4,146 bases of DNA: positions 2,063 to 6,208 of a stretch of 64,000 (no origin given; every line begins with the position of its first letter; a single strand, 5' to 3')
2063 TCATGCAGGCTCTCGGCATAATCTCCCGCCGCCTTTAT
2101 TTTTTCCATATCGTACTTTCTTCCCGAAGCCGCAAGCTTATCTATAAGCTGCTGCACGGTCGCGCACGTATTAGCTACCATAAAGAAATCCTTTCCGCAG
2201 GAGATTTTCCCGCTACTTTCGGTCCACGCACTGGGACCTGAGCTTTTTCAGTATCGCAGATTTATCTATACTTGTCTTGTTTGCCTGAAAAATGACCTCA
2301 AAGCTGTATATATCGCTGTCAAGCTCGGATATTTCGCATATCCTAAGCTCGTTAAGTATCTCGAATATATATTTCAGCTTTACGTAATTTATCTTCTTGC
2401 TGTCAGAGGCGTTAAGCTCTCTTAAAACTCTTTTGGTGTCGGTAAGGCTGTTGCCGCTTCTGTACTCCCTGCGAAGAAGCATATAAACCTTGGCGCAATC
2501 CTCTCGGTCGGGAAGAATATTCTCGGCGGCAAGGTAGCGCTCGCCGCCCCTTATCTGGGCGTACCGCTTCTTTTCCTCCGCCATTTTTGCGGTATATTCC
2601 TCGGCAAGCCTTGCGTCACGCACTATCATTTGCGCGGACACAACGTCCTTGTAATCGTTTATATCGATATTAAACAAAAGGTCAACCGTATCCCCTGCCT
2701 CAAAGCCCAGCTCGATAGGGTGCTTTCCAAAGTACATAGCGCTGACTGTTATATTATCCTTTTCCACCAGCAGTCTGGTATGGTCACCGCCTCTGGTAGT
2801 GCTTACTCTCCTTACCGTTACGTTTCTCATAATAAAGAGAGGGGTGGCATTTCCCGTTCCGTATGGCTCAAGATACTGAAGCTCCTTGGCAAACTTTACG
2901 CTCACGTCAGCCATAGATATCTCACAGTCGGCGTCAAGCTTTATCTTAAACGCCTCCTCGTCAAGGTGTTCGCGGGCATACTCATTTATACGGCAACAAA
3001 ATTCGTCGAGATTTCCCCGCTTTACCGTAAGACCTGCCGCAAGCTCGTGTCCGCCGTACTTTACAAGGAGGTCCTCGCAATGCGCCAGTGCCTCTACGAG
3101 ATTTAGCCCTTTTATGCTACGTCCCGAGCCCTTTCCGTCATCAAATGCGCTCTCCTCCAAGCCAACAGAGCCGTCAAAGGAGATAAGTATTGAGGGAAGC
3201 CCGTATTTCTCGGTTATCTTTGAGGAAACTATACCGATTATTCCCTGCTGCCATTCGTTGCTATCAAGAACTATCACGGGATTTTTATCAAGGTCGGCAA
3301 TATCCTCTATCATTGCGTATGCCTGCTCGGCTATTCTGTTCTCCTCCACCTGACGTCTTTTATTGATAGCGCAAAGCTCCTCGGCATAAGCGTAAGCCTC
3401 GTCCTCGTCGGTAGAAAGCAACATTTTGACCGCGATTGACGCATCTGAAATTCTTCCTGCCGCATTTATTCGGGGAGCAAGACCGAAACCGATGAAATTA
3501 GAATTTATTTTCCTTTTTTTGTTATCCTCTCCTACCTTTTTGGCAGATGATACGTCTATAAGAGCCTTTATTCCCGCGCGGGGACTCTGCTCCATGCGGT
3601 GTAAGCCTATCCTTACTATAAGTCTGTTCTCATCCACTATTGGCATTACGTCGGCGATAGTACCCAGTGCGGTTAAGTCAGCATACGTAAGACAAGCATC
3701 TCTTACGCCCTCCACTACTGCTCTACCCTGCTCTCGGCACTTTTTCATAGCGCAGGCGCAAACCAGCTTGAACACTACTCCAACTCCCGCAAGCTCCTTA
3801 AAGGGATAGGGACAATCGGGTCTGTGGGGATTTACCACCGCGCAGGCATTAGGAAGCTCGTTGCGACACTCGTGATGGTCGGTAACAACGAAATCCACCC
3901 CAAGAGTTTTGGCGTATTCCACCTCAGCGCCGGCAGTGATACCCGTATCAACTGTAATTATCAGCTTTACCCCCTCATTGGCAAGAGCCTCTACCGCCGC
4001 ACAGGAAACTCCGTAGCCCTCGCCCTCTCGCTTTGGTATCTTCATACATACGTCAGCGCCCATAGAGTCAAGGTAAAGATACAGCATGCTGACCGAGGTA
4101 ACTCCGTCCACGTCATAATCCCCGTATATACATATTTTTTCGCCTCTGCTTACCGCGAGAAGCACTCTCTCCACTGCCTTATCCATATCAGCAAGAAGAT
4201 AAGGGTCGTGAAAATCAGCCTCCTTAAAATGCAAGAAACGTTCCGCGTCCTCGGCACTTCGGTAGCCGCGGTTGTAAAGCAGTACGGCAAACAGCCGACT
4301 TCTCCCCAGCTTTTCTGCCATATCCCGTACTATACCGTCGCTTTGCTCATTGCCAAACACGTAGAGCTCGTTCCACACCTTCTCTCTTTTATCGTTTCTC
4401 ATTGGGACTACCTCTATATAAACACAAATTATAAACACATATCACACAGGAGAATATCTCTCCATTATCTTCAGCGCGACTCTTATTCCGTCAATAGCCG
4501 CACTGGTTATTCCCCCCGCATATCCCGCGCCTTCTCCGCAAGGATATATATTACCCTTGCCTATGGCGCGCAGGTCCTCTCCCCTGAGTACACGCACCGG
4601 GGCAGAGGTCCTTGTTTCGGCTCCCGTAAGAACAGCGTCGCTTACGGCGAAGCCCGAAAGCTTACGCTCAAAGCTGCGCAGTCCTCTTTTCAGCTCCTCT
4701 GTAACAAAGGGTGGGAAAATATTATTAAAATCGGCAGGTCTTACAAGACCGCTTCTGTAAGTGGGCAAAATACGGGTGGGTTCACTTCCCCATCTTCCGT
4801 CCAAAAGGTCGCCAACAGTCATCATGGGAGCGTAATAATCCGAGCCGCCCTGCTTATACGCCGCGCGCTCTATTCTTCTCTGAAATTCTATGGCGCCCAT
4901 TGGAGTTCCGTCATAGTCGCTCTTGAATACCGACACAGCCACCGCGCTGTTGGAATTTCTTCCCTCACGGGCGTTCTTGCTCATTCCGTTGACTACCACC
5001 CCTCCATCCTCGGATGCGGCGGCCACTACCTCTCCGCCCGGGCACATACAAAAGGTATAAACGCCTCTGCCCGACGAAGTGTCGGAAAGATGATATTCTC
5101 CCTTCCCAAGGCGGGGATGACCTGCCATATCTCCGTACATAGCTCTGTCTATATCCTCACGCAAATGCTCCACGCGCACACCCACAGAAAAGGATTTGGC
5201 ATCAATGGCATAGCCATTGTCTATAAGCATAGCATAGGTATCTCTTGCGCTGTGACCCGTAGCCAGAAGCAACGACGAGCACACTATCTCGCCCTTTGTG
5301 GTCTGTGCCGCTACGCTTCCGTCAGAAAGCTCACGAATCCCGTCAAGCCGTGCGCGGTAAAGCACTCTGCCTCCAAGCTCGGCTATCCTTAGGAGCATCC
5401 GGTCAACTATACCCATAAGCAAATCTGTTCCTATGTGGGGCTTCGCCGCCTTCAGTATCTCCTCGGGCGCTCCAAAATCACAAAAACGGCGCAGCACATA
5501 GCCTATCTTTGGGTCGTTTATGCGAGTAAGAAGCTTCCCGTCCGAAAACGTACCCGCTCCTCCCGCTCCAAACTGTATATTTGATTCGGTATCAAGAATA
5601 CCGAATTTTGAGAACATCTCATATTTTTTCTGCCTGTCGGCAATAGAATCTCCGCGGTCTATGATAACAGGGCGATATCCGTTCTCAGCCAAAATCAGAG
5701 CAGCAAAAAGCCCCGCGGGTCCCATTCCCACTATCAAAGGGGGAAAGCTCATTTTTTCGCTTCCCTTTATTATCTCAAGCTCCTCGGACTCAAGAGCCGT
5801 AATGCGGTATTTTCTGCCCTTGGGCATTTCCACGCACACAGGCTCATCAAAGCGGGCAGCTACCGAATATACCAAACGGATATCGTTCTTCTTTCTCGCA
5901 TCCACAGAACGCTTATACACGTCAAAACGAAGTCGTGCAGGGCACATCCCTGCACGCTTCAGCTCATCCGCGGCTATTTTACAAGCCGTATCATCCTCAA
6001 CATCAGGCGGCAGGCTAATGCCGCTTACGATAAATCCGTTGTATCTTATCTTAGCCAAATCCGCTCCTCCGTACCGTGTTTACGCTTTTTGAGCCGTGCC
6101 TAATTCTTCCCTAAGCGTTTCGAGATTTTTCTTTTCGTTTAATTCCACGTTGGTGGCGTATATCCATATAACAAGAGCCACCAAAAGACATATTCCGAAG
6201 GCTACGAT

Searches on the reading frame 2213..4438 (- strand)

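Call 63: search_protein_families(library=pfam, proteins=[window:2213-4438:-], max_evalue=0.00001)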
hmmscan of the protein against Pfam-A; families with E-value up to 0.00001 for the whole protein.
window:2213-4438:- (741 aa): 3 families
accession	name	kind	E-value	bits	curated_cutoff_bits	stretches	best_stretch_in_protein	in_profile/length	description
PF01368.27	DHH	-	9.5e-27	94.2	28.1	1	101-235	1-104/125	DHH family, N-terminal domain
PF17768.7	RecJ_OB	-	6.3e-24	84.6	27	1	504-608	2-107/107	RecJ OB domain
PF02272.25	DHHA1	-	3e-11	44.1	25.9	1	387-489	3-101/102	DHHA1 domain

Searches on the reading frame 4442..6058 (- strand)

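Call 63: search_protein_families(library=pfam, proteins=[window:4442-6058:-], max_evalue=0.00001)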
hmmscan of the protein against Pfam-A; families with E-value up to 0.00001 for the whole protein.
window:4442-6058:- (538 aa): 3 families
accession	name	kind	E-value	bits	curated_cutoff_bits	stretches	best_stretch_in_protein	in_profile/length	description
PF21688.3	FAD-depend_C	-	8.3e-68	228.9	27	1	289-484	1-197/197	FAD-dependent protein, C-terminal domain-like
PF01266.30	DAO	-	4.9e-08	33.3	27.9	0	108-140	3-35/353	FAD dependent oxidoreductase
PF03486.20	HI0933_like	-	4.8e-07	29.9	50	0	108-140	4-36/244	HI0933-like protein Rossmann domain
